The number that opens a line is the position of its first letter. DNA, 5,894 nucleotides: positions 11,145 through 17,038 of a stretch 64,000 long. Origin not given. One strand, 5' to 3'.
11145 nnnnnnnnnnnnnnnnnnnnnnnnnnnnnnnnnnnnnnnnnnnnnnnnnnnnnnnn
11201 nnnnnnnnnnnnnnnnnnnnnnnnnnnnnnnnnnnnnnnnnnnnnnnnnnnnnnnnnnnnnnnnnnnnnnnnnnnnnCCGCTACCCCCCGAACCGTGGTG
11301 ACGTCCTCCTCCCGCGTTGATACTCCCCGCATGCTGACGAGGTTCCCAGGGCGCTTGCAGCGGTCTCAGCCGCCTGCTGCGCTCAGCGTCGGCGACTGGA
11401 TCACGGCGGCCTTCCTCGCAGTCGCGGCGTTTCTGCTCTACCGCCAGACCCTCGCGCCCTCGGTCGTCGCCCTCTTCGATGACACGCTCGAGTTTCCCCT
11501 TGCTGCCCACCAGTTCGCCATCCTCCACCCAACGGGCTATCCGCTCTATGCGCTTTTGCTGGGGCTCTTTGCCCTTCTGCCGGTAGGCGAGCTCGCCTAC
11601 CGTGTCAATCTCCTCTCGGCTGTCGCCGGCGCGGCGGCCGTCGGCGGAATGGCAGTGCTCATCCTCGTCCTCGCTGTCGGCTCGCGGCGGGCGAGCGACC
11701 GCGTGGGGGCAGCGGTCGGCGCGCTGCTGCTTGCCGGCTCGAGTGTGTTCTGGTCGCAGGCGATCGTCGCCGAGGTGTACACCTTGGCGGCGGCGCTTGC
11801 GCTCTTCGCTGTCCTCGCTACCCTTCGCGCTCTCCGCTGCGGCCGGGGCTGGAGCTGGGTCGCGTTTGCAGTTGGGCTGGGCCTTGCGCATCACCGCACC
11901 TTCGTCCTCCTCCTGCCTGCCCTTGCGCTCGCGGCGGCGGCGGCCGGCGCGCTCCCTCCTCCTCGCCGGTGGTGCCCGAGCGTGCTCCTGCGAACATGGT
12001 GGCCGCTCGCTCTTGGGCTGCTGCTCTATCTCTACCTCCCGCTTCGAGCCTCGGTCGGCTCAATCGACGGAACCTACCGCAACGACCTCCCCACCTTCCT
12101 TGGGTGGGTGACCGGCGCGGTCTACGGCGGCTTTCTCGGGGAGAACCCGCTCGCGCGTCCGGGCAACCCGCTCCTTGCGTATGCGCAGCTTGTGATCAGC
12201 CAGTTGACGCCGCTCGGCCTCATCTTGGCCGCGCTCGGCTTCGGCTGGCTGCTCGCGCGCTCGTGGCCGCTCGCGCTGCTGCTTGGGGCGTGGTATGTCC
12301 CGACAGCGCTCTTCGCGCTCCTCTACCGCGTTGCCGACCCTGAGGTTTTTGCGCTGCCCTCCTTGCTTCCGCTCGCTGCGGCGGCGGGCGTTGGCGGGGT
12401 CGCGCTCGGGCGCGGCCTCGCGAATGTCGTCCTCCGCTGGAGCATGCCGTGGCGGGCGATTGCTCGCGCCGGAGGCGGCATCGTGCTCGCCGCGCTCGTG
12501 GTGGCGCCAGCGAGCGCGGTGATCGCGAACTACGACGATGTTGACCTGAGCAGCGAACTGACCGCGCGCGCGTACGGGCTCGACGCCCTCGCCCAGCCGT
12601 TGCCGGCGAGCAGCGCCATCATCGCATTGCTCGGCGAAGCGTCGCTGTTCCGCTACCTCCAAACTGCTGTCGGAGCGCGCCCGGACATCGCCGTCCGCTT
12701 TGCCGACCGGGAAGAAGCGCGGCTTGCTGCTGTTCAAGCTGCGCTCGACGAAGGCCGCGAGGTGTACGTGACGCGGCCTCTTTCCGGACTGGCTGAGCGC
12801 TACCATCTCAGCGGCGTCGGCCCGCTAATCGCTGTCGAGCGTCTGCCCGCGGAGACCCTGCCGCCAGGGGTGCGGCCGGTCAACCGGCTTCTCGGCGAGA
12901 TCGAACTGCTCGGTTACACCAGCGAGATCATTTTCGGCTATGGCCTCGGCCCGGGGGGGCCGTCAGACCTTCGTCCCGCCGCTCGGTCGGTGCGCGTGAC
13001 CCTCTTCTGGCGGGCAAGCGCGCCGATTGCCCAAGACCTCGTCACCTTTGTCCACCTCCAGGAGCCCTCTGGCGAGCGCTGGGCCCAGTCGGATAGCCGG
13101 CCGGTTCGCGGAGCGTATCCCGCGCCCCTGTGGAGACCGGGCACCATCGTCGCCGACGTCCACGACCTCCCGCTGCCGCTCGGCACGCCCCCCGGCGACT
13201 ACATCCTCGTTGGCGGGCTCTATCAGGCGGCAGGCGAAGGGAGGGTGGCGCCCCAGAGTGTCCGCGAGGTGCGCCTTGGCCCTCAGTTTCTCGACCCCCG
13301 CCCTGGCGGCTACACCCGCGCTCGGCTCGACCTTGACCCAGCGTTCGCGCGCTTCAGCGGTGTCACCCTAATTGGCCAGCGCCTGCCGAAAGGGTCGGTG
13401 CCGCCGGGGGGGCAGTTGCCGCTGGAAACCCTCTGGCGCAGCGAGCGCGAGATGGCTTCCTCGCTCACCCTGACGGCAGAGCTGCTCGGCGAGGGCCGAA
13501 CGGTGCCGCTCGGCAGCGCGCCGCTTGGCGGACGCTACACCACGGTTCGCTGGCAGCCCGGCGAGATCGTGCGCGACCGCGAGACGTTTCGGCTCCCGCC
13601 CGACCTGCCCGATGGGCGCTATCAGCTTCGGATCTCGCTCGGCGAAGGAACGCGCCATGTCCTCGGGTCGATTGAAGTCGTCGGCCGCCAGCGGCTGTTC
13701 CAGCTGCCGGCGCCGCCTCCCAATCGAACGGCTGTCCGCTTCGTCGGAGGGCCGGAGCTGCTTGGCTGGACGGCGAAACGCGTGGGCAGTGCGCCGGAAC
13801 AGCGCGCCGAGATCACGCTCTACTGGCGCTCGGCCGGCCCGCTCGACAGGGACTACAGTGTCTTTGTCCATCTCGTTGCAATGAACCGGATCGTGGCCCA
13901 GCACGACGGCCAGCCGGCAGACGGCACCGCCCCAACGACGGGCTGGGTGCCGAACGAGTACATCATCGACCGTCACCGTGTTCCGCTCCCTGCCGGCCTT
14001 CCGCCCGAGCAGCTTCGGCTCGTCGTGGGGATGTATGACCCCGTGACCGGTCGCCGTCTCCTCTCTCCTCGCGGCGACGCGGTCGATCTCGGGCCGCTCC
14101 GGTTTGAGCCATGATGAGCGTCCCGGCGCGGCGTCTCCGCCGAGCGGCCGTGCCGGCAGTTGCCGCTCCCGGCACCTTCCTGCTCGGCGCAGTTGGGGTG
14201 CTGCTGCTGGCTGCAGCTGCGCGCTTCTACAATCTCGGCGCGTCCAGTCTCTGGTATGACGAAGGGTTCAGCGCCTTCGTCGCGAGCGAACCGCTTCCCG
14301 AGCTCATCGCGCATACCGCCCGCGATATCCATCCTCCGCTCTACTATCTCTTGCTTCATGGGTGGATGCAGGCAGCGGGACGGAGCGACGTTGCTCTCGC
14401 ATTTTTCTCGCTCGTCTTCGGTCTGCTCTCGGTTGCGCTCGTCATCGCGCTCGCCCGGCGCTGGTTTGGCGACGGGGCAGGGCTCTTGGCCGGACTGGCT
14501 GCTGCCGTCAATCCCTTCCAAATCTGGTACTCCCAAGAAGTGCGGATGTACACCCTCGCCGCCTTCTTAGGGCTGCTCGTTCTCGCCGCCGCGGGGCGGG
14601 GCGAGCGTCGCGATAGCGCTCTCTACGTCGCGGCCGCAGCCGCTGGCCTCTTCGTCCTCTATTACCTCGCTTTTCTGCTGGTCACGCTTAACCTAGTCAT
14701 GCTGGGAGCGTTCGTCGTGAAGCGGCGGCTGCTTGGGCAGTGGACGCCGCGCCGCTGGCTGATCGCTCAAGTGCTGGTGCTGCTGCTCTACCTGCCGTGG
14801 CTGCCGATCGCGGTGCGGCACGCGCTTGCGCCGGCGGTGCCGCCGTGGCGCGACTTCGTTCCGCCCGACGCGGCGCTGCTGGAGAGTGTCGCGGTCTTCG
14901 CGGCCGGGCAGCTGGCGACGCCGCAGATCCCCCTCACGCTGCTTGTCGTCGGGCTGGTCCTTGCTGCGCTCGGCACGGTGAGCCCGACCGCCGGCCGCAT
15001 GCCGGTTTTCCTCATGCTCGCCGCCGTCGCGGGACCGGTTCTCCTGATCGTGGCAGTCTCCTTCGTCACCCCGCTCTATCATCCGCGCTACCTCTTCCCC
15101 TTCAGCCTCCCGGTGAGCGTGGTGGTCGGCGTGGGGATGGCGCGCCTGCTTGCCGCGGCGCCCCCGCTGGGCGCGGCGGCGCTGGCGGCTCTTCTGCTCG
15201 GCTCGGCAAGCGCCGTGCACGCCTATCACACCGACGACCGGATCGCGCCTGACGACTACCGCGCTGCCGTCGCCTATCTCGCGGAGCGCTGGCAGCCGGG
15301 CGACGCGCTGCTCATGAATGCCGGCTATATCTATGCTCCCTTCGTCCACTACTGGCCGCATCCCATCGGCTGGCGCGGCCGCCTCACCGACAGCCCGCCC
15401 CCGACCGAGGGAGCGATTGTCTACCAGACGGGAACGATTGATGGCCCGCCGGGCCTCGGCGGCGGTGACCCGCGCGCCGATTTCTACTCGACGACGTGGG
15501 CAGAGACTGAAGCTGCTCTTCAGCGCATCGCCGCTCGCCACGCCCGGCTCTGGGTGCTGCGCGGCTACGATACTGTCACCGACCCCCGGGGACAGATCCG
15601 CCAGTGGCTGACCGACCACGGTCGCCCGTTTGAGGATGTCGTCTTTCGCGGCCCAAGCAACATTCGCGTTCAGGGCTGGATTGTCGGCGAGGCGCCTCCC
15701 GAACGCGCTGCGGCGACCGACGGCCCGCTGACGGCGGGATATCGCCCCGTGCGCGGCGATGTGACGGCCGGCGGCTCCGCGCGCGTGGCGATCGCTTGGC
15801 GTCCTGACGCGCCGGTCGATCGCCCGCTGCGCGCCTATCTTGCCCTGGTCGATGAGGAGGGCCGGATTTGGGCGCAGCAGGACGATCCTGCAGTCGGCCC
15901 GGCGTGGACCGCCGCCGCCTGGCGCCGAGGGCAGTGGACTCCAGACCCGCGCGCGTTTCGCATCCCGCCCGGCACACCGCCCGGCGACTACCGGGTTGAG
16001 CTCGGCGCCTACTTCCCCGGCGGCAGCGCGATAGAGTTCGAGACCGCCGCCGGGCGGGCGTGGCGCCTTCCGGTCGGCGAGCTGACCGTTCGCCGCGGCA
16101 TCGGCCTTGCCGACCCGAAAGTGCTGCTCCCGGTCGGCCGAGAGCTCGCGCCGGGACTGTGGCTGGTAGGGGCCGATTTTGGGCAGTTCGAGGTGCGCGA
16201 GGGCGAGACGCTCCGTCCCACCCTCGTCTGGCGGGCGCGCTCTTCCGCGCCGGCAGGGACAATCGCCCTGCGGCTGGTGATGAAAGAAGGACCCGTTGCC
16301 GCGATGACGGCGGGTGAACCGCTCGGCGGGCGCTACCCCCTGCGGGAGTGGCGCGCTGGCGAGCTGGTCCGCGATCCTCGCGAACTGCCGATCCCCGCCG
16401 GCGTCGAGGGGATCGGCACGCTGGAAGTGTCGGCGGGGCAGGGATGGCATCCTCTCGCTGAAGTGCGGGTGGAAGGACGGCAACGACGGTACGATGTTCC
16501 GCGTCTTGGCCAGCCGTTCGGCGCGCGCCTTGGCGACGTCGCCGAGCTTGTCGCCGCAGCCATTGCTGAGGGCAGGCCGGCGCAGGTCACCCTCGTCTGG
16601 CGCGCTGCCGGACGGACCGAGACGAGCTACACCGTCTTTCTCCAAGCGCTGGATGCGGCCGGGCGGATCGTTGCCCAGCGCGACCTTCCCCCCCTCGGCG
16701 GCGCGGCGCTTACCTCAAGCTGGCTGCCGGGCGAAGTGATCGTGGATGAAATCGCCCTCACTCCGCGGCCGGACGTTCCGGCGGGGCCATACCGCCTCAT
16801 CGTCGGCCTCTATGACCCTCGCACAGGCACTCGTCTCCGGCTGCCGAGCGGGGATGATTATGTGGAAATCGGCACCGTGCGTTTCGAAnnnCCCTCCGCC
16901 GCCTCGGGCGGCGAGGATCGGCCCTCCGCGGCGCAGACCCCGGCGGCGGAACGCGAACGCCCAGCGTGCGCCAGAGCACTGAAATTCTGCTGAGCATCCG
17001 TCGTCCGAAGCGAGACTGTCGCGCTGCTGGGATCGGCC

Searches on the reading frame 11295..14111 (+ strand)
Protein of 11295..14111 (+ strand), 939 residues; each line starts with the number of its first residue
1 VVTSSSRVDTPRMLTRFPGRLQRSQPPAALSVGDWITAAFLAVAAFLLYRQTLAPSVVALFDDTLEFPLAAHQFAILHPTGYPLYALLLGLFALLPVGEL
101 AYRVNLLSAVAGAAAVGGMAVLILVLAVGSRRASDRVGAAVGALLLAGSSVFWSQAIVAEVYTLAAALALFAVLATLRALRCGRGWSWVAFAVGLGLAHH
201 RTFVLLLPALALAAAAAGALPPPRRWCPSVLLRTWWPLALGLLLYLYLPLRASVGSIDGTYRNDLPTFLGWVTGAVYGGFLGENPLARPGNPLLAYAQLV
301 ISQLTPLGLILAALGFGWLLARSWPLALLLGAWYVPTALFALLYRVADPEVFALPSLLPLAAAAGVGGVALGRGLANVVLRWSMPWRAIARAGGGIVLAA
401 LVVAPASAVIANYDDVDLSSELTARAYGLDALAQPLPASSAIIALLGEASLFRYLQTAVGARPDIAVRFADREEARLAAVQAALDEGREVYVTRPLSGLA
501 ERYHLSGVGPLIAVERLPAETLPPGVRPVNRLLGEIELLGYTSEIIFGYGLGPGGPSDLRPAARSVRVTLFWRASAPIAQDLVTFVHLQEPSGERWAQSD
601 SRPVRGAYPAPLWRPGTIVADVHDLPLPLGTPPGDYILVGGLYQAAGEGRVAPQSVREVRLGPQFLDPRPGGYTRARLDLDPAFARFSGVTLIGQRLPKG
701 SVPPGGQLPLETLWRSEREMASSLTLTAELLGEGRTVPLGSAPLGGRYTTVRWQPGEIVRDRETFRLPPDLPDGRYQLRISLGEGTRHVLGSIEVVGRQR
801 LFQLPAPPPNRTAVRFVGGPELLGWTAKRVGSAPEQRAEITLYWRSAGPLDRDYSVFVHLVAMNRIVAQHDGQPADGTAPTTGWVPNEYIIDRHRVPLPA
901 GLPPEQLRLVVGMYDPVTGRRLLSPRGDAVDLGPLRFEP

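Call 8: search_protein_families(library=pfam, proteins=[window:11295-14111:+], max_evalue=0.001)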
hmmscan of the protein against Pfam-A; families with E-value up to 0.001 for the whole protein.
window:11295-14111:+ (939 aa): 1 family
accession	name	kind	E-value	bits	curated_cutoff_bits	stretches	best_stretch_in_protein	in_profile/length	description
PF11028.14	TMEM260-like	-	2e-23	83.5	24.2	1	63-213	1-169/179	Protein O-mannosyl-transferase TMEM260-like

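Call 71: search_protein_families(library=ncbifam, proteins=[window:11295-14111:+], max_evalue=0.001)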
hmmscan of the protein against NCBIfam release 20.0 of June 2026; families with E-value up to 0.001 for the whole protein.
window:11295-14111:+ (939 aa): 0 families

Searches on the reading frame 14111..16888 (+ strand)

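Call 8: search_protein_families(library=pfam, proteins=[window:14111-16888:+], max_evalue=0.001)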
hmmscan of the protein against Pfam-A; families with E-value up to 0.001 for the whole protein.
window:14111-16888:+ (926 aa): 1 family
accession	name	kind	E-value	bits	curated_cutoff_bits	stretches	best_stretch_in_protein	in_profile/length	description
PF13231.12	PMT_2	-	8.1e-09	36.3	26.1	1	74-231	2-158/160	Dolichyl-phosphate-mannose-protein mannosyltransferase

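Call 71: search_protein_families(library=ncbifam, proteins=[window:14111-16888:+], max_evalue=0.001)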
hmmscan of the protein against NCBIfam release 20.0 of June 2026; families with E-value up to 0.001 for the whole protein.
window:14111-16888:+ (926 aa): 2 families
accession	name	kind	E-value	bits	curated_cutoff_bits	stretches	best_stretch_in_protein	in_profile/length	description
NF052499.1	MnslTaseMT1671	equivalog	5.3e-10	38.3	900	1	24-408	26-412/523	mannosyltransferase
TIGR03663.1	TIGR03663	subfamily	1.3e-06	27.7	126.25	1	28-180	5-156/435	flippase activity-associated protein Agl23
